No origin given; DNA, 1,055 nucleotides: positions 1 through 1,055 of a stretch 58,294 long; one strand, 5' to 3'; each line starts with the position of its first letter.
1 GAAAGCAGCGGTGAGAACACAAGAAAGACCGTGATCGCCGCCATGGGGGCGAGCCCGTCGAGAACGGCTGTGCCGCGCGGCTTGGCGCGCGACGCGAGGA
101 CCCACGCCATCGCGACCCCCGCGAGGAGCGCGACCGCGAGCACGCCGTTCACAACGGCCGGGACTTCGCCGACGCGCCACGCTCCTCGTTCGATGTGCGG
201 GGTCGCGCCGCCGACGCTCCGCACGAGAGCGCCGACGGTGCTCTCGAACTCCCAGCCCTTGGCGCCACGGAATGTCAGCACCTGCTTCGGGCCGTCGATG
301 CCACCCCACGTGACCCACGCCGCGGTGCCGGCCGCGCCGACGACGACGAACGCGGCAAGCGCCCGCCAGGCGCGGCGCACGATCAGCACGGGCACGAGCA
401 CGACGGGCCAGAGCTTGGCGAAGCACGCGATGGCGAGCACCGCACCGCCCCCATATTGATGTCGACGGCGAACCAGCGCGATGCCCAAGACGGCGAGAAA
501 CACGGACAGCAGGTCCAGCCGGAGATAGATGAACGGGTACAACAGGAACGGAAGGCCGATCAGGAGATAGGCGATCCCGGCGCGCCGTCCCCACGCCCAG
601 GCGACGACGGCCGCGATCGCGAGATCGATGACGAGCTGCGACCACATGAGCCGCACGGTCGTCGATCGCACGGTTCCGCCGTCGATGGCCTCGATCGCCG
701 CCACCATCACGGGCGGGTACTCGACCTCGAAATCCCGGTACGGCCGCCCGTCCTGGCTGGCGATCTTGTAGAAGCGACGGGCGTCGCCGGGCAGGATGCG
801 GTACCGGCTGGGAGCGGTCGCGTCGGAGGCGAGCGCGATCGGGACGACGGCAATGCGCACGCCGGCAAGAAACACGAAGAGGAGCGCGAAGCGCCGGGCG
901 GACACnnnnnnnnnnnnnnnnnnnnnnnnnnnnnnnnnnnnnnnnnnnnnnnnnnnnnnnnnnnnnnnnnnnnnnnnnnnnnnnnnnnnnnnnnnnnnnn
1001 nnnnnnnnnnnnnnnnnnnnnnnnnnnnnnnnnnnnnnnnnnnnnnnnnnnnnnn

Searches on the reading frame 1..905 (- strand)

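Call 5: search_protein_families(library=pfam, proteins=[window:1-905:-])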
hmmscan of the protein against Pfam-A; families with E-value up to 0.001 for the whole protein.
window:1-905:- (301 aa): 1 family
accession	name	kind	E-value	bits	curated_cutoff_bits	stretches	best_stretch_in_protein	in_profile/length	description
PF09594.16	GT87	-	8.5e-10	39.2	25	1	86-299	24-237/237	Glycosyltransferase family 87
